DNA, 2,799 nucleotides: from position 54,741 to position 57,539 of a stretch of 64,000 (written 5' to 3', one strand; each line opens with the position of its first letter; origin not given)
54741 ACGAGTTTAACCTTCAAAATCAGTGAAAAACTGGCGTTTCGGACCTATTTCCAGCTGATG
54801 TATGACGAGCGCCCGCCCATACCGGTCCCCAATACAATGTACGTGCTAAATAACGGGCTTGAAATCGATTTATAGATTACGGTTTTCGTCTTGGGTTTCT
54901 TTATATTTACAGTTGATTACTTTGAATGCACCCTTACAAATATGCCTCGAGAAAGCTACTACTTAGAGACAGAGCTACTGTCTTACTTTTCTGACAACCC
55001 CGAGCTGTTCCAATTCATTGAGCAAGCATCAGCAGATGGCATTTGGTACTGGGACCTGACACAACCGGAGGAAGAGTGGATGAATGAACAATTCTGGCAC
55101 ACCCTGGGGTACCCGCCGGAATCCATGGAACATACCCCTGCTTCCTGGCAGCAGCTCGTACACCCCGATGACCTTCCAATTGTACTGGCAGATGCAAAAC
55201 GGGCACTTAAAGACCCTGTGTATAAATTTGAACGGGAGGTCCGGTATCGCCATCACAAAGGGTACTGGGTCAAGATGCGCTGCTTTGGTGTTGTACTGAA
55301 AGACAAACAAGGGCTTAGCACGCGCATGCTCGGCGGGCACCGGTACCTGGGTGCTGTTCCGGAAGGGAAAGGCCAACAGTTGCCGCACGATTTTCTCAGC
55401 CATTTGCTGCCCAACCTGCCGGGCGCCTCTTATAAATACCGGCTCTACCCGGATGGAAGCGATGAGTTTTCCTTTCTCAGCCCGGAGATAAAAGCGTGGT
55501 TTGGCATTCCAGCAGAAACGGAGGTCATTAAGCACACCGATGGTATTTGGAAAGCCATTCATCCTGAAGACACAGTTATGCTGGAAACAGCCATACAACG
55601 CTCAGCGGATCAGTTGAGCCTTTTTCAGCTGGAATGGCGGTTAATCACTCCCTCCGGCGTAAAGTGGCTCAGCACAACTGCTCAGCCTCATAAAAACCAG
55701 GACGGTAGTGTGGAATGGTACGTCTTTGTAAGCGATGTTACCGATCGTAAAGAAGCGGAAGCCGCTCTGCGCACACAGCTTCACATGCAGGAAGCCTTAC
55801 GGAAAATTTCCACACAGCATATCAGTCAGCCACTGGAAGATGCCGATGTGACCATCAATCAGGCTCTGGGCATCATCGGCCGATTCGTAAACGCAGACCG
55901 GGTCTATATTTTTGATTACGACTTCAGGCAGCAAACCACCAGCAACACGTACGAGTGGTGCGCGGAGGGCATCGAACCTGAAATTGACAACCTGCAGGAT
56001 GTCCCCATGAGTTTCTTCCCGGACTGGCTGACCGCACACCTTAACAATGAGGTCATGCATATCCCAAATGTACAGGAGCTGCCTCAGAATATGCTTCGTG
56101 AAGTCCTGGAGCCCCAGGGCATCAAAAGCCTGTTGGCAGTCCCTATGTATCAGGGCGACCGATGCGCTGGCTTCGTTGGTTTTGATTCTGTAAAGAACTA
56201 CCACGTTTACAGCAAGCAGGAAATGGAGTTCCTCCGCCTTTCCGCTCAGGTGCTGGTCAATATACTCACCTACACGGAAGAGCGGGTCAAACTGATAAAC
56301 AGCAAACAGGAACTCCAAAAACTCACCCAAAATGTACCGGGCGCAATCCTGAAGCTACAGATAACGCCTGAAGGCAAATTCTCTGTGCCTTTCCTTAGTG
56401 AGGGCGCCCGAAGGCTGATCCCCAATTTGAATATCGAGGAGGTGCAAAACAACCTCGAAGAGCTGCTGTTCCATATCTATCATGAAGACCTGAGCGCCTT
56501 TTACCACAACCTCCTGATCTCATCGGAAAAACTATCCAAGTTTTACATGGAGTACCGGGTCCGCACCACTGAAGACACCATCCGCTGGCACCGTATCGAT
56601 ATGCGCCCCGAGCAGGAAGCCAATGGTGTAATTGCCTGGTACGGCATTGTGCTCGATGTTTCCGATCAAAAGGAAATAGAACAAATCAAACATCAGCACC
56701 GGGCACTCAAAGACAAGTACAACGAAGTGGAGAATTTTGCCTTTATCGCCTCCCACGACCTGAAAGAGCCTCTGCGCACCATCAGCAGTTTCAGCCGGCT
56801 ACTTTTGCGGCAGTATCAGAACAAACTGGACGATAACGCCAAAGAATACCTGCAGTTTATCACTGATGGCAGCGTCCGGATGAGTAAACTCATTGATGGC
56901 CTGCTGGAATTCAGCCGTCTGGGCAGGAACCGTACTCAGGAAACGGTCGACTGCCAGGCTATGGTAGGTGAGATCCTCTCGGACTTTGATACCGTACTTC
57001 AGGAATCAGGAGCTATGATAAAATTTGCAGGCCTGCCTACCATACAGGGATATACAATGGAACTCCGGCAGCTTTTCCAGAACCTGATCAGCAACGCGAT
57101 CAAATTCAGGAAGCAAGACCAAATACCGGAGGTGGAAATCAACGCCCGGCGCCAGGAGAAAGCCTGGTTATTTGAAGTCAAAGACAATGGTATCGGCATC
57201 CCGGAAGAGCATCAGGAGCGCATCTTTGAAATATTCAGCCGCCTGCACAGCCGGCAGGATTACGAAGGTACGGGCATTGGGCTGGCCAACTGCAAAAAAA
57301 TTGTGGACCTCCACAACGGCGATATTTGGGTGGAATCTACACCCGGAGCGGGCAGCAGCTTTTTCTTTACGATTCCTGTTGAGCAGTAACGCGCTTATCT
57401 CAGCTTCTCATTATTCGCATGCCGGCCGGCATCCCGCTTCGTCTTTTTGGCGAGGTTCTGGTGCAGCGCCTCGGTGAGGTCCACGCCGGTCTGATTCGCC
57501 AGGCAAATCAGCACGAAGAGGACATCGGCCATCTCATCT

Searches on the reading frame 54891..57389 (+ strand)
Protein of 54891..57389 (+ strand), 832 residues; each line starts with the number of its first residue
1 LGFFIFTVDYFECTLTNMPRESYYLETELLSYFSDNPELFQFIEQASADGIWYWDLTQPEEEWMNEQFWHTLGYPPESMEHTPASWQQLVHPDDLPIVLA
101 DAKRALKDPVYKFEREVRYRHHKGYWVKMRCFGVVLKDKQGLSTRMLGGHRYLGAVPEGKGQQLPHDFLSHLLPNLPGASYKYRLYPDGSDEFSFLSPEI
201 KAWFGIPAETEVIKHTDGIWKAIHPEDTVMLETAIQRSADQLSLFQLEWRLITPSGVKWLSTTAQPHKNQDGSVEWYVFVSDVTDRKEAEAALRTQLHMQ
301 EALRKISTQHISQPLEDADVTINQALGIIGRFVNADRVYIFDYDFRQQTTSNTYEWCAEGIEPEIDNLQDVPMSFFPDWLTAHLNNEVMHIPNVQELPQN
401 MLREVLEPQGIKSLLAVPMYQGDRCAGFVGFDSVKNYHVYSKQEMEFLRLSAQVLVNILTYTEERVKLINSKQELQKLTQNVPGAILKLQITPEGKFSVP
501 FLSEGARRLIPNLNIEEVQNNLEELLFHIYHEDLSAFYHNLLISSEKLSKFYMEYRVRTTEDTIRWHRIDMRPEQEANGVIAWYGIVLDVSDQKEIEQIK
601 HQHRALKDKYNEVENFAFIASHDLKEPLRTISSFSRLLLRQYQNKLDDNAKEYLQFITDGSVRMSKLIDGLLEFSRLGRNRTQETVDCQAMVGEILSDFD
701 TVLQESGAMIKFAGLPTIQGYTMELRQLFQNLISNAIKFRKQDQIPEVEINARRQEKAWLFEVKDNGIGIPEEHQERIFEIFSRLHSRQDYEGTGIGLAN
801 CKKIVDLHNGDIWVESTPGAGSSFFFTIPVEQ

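Call 9: search_protein_families(library=pfam, proteins=[window:54891-57389:+])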
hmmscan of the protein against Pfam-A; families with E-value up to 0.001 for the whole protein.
window:54891-57389:+ (832 aa): 8 families
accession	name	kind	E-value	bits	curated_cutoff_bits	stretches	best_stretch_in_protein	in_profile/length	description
PF08447.18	PAS_3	-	5.1e-34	116.9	25.6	3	64-148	4-87/89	PAS fold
PF02518.31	HATPase_c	-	8.2e-31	107.2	26.4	1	723-831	4-110/111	Histidine kinase-, DNA gyrase B-, and HSP90-like ATPase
PF00512.31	HisKA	-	4.2e-12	46.4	26.9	1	617-678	6-64/66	His Kinase A (phospho-acceptor) domain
PF01590.32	GAF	-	3.1e-09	37.9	22.4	1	319-455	3-129/133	GAF domain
PF13426.13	PAS_9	-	1.5e-06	28.8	27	0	62-139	14-89/103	PAS domain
PF14501.12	HATPase_c_5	-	3e-05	24.3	22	1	723-816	4-90/102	GHKL domain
PF13185.12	GAF_2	-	7e-05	23.5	28.6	1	317-456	3-132/136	GAF domain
PF08448.16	PAS_4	-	8.6e-05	23.2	23.1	0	198-288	22-110/110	PAS fold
